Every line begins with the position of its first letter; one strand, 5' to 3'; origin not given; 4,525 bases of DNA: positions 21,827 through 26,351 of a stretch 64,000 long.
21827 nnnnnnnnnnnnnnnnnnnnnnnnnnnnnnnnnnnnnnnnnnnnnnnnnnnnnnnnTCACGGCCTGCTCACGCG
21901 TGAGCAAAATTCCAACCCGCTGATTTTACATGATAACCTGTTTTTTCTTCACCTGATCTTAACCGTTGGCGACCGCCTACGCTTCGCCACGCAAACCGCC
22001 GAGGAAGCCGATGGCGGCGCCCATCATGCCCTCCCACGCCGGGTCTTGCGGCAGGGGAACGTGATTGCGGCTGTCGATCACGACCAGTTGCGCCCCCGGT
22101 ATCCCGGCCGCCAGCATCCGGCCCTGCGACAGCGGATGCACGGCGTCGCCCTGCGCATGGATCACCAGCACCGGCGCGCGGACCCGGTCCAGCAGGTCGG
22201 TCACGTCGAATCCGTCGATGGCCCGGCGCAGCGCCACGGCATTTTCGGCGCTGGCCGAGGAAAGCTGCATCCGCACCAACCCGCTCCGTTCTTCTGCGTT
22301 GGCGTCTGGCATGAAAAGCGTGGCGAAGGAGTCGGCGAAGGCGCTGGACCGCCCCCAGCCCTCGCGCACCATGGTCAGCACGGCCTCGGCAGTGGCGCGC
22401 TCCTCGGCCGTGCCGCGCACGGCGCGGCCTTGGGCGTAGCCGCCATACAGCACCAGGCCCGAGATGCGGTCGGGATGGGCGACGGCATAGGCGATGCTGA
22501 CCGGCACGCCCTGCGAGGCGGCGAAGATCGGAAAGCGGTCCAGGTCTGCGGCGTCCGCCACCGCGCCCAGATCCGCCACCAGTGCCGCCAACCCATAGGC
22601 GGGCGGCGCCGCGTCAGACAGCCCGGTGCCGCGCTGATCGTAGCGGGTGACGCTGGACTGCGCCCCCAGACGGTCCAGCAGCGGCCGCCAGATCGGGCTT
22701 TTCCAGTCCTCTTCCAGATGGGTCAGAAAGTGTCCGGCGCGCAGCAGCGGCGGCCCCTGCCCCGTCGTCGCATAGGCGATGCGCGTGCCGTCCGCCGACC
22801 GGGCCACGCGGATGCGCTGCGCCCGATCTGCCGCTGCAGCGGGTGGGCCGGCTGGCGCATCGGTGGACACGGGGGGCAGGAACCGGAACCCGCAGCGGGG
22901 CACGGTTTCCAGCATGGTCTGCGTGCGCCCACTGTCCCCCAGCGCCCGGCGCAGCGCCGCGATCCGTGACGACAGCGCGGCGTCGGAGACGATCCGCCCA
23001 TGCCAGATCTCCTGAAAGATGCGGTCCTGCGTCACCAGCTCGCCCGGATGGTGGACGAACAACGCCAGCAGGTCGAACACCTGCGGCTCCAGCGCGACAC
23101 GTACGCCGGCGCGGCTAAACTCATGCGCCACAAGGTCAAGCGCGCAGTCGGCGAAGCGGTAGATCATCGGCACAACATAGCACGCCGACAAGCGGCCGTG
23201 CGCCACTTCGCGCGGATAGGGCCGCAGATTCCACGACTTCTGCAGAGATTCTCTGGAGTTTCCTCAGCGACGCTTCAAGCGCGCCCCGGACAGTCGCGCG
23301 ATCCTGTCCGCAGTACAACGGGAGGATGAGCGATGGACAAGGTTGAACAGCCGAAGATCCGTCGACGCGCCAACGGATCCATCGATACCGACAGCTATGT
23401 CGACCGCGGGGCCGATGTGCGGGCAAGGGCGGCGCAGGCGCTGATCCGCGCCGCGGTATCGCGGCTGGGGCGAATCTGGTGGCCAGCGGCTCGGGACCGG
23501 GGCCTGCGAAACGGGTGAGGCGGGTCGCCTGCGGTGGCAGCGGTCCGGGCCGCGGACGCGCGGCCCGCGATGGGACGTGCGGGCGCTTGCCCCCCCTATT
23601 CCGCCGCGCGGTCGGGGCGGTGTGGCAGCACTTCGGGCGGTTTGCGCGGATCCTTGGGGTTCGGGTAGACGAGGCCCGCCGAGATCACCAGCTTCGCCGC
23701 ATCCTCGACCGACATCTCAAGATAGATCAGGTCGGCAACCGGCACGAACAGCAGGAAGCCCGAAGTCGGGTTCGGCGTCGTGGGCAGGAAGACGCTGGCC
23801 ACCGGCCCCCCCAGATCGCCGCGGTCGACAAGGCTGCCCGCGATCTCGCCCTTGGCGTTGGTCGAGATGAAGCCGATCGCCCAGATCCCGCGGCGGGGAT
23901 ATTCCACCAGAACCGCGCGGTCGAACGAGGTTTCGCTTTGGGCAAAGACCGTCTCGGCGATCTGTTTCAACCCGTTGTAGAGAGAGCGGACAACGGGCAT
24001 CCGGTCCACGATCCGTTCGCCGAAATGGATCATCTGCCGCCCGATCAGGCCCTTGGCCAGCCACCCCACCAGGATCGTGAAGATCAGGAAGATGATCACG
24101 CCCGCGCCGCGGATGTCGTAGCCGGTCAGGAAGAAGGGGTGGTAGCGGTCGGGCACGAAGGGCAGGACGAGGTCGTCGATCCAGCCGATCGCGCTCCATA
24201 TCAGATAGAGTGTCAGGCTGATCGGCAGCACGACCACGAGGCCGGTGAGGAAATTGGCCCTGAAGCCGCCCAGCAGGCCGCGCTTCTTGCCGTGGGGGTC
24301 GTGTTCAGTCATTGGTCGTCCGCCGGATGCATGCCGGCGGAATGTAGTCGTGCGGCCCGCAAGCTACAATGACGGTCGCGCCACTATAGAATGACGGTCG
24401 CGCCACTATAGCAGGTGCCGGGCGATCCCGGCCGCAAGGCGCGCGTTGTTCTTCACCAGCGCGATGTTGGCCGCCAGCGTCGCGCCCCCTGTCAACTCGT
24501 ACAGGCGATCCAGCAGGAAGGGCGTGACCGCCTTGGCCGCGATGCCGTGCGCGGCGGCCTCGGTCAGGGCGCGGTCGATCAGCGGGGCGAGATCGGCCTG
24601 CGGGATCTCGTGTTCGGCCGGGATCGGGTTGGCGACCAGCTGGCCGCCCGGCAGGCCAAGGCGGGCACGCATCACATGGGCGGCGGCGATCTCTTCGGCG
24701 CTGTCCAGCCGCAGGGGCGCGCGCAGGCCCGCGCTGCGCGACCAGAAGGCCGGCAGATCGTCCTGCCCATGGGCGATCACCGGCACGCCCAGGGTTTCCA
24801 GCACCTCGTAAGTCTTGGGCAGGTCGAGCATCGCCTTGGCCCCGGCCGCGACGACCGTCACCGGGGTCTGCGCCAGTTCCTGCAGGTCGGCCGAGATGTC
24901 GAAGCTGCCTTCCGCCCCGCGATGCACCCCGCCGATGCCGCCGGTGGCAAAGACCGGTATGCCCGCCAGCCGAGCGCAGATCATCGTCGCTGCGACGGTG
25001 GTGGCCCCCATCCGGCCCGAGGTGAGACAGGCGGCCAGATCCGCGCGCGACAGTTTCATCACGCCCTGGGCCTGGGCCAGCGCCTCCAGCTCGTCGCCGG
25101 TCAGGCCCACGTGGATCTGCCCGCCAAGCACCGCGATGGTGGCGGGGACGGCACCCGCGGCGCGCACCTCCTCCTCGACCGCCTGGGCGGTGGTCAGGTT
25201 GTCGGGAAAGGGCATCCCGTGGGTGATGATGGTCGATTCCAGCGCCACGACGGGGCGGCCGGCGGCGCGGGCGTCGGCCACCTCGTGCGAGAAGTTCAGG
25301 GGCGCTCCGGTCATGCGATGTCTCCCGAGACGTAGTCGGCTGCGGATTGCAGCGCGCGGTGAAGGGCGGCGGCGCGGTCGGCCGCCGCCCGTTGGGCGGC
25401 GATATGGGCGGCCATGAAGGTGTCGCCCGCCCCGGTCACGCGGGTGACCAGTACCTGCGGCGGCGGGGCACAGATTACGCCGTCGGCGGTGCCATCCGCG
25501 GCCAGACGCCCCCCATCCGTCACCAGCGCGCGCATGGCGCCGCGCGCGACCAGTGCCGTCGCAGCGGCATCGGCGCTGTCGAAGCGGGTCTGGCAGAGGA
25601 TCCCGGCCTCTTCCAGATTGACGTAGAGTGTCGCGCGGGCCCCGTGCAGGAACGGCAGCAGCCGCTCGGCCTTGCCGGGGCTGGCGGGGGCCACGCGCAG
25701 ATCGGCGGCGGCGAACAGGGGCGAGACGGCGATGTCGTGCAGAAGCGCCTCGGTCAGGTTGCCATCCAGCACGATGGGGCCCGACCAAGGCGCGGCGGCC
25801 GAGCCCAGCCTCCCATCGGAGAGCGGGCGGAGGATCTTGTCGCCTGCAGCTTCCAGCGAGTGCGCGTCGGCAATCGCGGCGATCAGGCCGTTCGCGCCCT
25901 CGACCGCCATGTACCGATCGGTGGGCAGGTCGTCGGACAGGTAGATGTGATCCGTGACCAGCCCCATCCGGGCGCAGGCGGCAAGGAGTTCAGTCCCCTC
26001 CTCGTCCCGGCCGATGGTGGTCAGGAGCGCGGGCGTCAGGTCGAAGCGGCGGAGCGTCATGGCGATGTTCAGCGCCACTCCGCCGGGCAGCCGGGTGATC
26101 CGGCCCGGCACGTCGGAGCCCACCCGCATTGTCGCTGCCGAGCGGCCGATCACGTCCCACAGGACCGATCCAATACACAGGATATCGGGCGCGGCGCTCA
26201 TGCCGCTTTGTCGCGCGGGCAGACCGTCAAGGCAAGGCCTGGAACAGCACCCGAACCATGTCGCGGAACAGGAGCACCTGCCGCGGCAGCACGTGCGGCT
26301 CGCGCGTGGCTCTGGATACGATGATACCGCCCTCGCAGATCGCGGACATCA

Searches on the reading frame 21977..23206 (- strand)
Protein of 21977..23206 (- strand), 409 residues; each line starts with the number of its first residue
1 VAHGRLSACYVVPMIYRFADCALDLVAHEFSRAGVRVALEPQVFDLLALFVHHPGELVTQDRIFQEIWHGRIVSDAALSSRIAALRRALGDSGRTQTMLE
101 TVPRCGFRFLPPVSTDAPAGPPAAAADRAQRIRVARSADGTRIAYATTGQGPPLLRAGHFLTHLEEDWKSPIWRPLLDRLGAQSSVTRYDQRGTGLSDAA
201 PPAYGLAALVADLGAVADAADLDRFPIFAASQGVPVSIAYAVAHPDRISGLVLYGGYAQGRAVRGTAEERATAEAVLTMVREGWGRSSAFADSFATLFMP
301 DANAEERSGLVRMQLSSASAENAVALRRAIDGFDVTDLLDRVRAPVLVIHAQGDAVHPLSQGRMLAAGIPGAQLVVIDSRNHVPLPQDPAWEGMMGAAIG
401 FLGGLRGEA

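Call 74: search_protein_families(library=pfam, proteins=[window:21977-23206:-], max_evalue=0.0001)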
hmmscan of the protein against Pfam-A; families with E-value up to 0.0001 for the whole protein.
window:21977-23206:- (409 aa): 4 families
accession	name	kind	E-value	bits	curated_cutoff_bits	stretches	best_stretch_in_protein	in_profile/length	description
PF00486.34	Trans_reg_C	-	3.2e-14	53.2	26.2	1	36-109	3-77/77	Transcriptional regulatory protein, C terminal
PF00561.26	Abhydrolase_1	-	5e-13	49.7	25.8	1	172-387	15-243/245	alpha/beta hydrolase fold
PF12146.15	Hydrolase_4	-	3.5e-08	33.5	27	1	184-379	32-229/239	Serine aminopeptidase, S33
PF12697.13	Abhydrolase_6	-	1.4e-05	26.3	26.3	1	171-390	12-212/217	Alpha/beta hydrolase family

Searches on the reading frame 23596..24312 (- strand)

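Call 95: search_protein_families(library=pfam, proteins=[window:23596-24312:-], max_evalue=0.0001)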
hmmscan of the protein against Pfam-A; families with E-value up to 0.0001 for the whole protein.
window:23596-24312:- (238 aa): 1 family
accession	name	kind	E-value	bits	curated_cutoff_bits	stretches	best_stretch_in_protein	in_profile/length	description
PF04367.18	DUF502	-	1.6e-32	112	23.8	1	73-184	1-107/107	Protein of unknown function (DUF502)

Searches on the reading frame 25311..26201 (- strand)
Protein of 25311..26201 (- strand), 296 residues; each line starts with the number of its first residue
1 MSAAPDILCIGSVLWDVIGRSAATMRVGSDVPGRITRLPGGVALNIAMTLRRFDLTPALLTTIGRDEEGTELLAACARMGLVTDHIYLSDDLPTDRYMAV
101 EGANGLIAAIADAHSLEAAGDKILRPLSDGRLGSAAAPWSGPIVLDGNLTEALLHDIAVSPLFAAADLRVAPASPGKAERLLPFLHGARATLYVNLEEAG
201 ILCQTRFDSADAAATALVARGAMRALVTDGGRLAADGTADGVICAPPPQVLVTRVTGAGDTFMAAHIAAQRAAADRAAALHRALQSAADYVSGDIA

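Call 95: search_protein_families(library=pfam, proteins=[window:25311-26201:-], max_evalue=0.0001)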
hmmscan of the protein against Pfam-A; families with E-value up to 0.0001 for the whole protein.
window:25311-26201:- (296 aa): 1 family
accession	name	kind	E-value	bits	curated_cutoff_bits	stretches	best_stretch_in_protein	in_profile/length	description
PF00294.29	PfkB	-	4.4e-23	82.5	25.8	1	6-288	3-287/302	pfkB family carbohydrate kinase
